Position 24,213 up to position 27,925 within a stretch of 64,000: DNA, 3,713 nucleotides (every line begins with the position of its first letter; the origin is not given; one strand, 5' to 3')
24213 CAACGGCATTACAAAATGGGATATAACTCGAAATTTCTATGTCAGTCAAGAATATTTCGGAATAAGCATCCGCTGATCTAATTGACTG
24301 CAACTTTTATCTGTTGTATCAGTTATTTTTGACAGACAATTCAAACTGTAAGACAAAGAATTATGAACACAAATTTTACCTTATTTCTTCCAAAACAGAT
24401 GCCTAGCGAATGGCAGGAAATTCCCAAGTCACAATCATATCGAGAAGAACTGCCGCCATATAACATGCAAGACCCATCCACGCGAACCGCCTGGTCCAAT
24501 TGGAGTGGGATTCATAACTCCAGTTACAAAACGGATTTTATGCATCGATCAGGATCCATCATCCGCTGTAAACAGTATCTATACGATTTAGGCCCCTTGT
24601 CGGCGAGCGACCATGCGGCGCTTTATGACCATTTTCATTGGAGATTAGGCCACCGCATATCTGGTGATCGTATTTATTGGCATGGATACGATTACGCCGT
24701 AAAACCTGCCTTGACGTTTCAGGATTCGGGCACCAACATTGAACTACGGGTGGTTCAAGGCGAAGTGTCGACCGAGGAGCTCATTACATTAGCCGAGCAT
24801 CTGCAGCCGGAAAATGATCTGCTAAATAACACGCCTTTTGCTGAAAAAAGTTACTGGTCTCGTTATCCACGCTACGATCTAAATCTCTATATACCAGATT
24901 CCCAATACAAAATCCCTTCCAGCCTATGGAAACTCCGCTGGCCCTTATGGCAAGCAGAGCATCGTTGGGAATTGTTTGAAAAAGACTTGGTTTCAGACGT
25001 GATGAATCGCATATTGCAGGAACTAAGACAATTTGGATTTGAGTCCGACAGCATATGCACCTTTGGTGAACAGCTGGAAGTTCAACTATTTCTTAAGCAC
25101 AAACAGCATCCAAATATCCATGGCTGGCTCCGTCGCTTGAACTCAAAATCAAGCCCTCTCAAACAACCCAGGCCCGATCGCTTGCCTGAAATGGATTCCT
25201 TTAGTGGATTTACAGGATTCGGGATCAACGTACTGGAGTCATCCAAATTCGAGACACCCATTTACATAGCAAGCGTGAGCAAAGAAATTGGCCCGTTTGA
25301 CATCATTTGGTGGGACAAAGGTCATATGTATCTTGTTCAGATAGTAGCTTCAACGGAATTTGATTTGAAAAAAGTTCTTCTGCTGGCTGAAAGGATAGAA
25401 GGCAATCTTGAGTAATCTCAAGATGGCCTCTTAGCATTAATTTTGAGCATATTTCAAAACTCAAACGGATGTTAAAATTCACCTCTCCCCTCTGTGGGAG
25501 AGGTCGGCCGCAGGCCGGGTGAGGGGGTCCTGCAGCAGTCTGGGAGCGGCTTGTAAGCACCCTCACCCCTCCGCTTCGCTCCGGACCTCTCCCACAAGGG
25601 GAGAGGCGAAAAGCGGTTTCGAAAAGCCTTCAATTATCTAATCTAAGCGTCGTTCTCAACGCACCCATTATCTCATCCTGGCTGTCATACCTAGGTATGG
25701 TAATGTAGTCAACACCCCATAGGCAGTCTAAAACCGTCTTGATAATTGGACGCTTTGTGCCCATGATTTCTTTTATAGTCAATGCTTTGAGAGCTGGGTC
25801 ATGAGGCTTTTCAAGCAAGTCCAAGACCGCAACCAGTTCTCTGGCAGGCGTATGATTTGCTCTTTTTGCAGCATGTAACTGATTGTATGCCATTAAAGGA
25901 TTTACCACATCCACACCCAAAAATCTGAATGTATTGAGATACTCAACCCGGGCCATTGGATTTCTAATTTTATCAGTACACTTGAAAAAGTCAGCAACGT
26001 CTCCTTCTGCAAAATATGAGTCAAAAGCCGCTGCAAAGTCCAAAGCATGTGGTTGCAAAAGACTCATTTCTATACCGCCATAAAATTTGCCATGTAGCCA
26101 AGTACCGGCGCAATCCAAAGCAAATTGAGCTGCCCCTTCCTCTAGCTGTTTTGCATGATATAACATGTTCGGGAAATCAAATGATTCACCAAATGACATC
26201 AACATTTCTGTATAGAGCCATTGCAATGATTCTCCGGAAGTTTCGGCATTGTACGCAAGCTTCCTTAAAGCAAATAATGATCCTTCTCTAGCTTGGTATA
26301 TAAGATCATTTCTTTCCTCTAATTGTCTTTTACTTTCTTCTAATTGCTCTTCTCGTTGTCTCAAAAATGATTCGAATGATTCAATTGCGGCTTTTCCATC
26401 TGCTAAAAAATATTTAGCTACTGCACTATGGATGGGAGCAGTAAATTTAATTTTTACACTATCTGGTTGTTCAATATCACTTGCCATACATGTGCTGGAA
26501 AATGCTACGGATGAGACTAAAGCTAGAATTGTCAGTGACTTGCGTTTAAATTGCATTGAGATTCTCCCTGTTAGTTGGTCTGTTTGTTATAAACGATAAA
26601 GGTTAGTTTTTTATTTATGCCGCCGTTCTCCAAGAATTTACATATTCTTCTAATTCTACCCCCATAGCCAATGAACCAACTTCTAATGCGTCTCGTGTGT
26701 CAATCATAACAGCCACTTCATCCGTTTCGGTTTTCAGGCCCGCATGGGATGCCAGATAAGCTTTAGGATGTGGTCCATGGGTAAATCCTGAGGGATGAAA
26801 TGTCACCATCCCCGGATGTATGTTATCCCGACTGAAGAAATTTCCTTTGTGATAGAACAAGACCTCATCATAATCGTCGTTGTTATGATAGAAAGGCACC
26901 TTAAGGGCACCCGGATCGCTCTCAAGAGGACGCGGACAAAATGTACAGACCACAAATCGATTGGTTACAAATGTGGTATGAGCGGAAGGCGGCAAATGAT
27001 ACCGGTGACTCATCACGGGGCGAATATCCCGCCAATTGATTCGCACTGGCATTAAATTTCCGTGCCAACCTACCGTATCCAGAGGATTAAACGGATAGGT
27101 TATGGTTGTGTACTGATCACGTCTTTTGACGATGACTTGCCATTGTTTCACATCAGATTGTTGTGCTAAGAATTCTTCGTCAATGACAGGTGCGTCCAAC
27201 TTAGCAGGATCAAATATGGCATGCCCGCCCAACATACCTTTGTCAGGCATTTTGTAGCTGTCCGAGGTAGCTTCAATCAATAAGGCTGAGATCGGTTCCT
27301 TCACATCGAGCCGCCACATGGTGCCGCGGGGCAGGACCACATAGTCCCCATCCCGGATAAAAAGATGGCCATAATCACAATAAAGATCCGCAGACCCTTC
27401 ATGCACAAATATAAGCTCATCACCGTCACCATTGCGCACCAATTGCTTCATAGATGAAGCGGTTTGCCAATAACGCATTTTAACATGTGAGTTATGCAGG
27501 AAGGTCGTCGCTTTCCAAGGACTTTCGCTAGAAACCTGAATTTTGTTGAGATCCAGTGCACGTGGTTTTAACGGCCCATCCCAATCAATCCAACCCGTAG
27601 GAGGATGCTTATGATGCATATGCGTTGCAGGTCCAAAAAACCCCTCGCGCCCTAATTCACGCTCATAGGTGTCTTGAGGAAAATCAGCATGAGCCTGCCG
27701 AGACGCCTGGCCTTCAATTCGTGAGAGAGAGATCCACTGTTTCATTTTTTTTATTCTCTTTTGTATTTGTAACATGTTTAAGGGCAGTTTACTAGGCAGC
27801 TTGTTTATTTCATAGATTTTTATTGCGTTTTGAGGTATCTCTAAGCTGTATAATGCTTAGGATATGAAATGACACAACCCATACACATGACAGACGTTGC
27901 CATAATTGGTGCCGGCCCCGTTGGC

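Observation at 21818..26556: Accessory-looking cluster: secreted unknowns plus a patatin-like phospholipase lipoprotein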

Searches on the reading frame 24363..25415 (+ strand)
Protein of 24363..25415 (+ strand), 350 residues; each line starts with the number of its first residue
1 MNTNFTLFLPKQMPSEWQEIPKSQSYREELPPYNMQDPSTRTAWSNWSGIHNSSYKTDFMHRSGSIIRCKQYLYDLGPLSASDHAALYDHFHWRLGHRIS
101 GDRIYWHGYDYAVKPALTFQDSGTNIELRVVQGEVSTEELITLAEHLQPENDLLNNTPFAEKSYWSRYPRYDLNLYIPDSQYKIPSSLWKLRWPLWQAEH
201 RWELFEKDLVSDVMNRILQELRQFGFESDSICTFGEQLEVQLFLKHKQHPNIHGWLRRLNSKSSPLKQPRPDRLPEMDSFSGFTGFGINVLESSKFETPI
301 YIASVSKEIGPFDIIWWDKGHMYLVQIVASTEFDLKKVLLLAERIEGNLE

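Call 3: search_protein_families(library=pfam, proteins=[window:24363-25415:+], max_evalue=1)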
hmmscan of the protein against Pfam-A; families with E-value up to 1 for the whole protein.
window:24363-25415:+ (350 aa): 0 families

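Call 4: search_protein_families(library=ncbifam, proteins=[window:24363-25415:+], max_evalue=1)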
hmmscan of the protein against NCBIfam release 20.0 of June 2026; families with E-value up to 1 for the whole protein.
window:24363-25415:+ (350 aa): 2 families
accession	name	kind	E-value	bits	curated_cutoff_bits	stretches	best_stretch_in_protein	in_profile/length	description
NF007702.0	PRK10387.1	equivalog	0.036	13.8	133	1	226-273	60-107/215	glutaredoxin 2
TIGR02182.1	GRXB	equivalog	0.11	12.3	186.65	1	217-274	49-107/209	GrxB family glutaredoxin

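Call 32: search_protein_families(library=pfam, proteins=[L092:3-341:+, L092:1816-2064:+, L082:9091-10437:-, L082:6878-7603:-, L082:14394-15335:-], max_evalue=1)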
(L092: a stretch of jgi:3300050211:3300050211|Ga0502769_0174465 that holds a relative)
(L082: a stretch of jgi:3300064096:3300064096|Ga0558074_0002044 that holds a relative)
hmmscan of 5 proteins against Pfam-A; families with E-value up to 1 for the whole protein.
L092:3-341:+ (112 aa): 0 families

L092:1816-2064:+ (83 aa): 0 families

L082:9091-10437:- (448 aa): 2 families
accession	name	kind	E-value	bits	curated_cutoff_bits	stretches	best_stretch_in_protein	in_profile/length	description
PF20130.4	DUF6520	-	0.032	15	25.4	1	1-37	1-37/83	Family of unknown function (DUF6520)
PF19252.4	HIND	-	0.1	12.5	25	1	107-117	7-17/25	HIND motif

L082:6878-7603:- (241 aa): 4 families
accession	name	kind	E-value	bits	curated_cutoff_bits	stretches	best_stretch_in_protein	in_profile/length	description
PF13640.12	2OG-FeII_Oxy_3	-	1.7e-09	38.9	27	1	111-233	4-97/98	2OG-Fe(II) oxygenase superfamily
PF13661.12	2OG-FeII_Oxy_4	-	3.5e-09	37.5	27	2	111-161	4-54/98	2OG-Fe(II) oxygenase superfamily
PF22814.2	WelO5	-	6.3e-05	23.1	27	1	142-233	181-264/277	Carrier-protein-independent halogenase WelO5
PF13532.12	2OG-FeII_Oxy_2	-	0.006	17.3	31.2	1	11-134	4-124/194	2OG-Fe(II) oxygenase superfamily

L082:14394-15335:- (313 aa): 0 families

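Call 63: search_protein_families(library=padloc, proteins=[P0001, P0002, P0004], max_evalue=0.01)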
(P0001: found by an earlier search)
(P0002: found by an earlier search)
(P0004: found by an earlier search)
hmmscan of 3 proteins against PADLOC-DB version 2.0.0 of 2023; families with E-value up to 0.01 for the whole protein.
P0001 (332 aa): 0 families

P0002 (350 aa): 0 families

P0004 (308 aa): 0 families

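Call 64: search_protein_families(library=phrogs, proteins=[P0001, P0002, P0004, L092:3-341:+, L092:1816-2064:+], max_evalue=0.01)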
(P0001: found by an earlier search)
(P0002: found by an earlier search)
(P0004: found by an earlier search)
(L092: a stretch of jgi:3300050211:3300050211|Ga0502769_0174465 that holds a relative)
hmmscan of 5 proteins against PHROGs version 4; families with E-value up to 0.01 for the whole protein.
P0001 (332 aa): 0 families

P0002 (350 aa): 0 families

P0004 (308 aa): 0 families

L092:3-341:+ (112 aa): 0 families

L092:1816-2064:+ (83 aa): 0 families

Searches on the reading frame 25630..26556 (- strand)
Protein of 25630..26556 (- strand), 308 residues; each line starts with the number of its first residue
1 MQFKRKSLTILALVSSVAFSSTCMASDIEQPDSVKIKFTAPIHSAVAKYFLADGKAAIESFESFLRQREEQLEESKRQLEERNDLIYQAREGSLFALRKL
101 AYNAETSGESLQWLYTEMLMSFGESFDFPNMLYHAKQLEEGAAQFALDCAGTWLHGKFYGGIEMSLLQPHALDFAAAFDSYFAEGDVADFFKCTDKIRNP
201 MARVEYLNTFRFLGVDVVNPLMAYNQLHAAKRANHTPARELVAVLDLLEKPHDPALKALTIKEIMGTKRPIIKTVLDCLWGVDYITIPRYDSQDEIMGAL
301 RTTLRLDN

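Call 3: search_protein_families(library=pfam, proteins=[window:25630-26556:-], max_evalue=1)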
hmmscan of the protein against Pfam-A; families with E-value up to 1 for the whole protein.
window:25630-26556:- (308 aa): 1 family
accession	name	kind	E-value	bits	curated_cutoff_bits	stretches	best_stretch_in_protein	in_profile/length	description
PF12997.12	DUF3881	-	0.14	11.8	27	1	66-103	151-188/283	Domain of unknown function, E. rectale Gene description (DUF3881)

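Call 4: search_protein_families(library=ncbifam, proteins=[window:25630-26556:-], max_evalue=1)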
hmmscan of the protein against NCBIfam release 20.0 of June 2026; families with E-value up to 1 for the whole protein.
window:25630-26556:- (308 aa): 0 families

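Call 32: search_protein_families(library=pfam, proteins=[L092:3-341:+, L092:1816-2064:+, L082:9091-10437:-, L082:6878-7603:-, L082:14394-15335:-], max_evalue=1)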
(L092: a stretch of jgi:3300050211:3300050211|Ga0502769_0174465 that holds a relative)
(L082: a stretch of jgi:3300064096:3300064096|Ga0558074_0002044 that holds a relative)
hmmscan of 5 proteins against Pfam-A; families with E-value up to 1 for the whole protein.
L092:3-341:+ (112 aa): 0 families

L092:1816-2064:+ (83 aa): 0 families

L082:9091-10437:- (448 aa): 2 families
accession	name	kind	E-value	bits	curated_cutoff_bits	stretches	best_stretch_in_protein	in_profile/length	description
PF20130.4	DUF6520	-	0.032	15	25.4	1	1-37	1-37/83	Family of unknown function (DUF6520)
PF19252.4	HIND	-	0.1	12.5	25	1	107-117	7-17/25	HIND motif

L082:6878-7603:- (241 aa): 4 families
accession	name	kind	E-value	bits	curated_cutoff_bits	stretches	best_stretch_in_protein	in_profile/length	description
PF13640.12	2OG-FeII_Oxy_3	-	1.7e-09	38.9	27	1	111-233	4-97/98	2OG-Fe(II) oxygenase superfamily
PF13661.12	2OG-FeII_Oxy_4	-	3.5e-09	37.5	27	2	111-161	4-54/98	2OG-Fe(II) oxygenase superfamily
PF22814.2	WelO5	-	6.3e-05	23.1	27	1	142-233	181-264/277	Carrier-protein-independent halogenase WelO5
PF13532.12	2OG-FeII_Oxy_2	-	0.006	17.3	31.2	1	11-134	4-124/194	2OG-Fe(II) oxygenase superfamily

L082:14394-15335:- (313 aa): 0 families

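Call 63: search_protein_families(library=padloc, proteins=[P0001, P0002, P0004], max_evalue=0.01)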
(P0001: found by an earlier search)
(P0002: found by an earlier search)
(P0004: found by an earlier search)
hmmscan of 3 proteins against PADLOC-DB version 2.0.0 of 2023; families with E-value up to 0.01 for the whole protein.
P0001 (332 aa): 0 families

P0002 (350 aa): 0 families

P0004 (308 aa): 0 families

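Call 64: search_protein_families(library=phrogs, proteins=[P0001, P0002, P0004, L092:3-341:+, L092:1816-2064:+], max_evalue=0.01)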
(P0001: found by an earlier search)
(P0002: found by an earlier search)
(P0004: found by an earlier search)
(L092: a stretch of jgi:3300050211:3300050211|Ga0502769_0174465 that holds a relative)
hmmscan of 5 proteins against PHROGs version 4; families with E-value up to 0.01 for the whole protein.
P0001 (332 aa): 0 families

P0002 (350 aa): 0 families

P0004 (308 aa): 0 families

L092:3-341:+ (112 aa): 0 families

L092:1816-2064:+ (83 aa): 0 families

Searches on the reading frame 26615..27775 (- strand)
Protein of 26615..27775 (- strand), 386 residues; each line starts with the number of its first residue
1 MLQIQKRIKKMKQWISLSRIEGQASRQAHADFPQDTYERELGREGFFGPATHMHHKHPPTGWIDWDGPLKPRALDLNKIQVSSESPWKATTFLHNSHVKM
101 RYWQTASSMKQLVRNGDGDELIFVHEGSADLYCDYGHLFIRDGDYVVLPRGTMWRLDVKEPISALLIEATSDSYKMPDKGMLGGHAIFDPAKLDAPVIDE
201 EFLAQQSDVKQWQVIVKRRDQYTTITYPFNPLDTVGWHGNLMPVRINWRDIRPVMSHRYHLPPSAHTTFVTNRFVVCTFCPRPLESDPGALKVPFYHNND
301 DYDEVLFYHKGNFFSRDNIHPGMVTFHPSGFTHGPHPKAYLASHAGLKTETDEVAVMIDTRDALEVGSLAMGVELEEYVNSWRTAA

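Call 3: search_protein_families(library=pfam, proteins=[window:26615-27775:-], max_evalue=1)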
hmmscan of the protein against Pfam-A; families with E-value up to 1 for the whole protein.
window:26615-27775:- (386 aa): 3 families
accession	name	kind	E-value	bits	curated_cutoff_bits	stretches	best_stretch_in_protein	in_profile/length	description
PF20510.4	HgmA_N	-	1.6e-21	77.3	20.2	1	99-245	126-270/273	Homogentisate 1,2-dioxygenase N-terminal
PF05899.18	Cupin_3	-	0.0031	17.6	23.5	1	115-162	22-70/74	EutQ-like cupin domain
PF07883.17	Cupin_2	-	0.004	17.3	27.2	1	118-155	18-55/70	Cupin domain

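Call 4: search_protein_families(library=ncbifam, proteins=[window:26615-27775:-], max_evalue=1)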
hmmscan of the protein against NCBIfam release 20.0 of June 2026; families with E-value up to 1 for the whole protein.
window:26615-27775:- (386 aa): 1 family
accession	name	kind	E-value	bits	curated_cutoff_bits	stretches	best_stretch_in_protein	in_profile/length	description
TIGR01015.1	hmgA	equivalog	3.3e-28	98.6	510.75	1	100-383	129-423/429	homogentisate 1,2-dioxygenase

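Call 32: search_protein_families(library=pfam, proteins=[L092:3-341:+, L092:1816-2064:+, L082:9091-10437:-, L082:6878-7603:-, L082:14394-15335:-], max_evalue=1)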
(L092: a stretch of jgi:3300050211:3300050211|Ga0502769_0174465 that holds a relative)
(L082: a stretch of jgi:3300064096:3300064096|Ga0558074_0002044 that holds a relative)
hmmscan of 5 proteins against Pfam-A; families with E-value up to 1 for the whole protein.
L092:3-341:+ (112 aa): 0 families

L092:1816-2064:+ (83 aa): 0 families

L082:9091-10437:- (448 aa): 2 families
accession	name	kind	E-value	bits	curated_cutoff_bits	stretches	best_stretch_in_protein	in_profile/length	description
PF20130.4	DUF6520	-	0.032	15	25.4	1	1-37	1-37/83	Family of unknown function (DUF6520)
PF19252.4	HIND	-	0.1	12.5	25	1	107-117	7-17/25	HIND motif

L082:6878-7603:- (241 aa): 4 families
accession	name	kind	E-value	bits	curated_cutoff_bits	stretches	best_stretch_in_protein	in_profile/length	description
PF13640.12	2OG-FeII_Oxy_3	-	1.7e-09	38.9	27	1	111-233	4-97/98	2OG-Fe(II) oxygenase superfamily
PF13661.12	2OG-FeII_Oxy_4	-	3.5e-09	37.5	27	2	111-161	4-54/98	2OG-Fe(II) oxygenase superfamily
PF22814.2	WelO5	-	6.3e-05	23.1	27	1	142-233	181-264/277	Carrier-protein-independent halogenase WelO5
PF13532.12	2OG-FeII_Oxy_2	-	0.006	17.3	31.2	1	11-134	4-124/194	2OG-Fe(II) oxygenase superfamily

L082:14394-15335:- (313 aa): 0 families

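Call 63: search_protein_families(library=padloc, proteins=[P0001, P0047, P0002, P0004, window:26615-27745:-], max_evalue=0.01)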
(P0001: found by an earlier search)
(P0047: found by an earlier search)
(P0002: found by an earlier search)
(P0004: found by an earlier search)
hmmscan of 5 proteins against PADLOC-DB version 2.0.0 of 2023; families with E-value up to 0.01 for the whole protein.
P0001 (332 aa): 0 families

P0047 (295 aa): 4 families
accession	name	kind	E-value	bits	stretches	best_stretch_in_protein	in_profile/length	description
PDLC00758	Effector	-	1e-14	52.6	1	43-199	9-189/331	Phospholipase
PDLC00757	Effector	-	3.3e-10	37.8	1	42-202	12-197/331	Phospholipase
PDLC00755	Effector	-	4.4e-10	37.2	1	40-177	11-146/311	Phospholipase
PDLC00756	Effector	-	0.0018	15.6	1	163-199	97-133/280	Phospholipase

P0002 (350 aa): 0 families

P0004 (308 aa): 0 families

window:26615-27745:- (376 aa): 0 families

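Call 64: search_protein_families(library=phrogs, proteins=[P0001, P0047, P0002, P0004, L092:3-341:+, L092:1816-2064:+], max_evalue=0.01)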
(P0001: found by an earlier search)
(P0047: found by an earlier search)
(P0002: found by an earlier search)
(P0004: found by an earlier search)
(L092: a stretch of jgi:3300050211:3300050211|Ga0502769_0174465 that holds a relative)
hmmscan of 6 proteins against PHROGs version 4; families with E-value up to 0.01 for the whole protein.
P0001 (332 aa): 0 families

P0047 (295 aa): 0 families

P0002 (350 aa): 0 families

P0004 (308 aa): 0 families

L092:3-341:+ (112 aa): 0 families

L092:1816-2064:+ (83 aa): 0 families
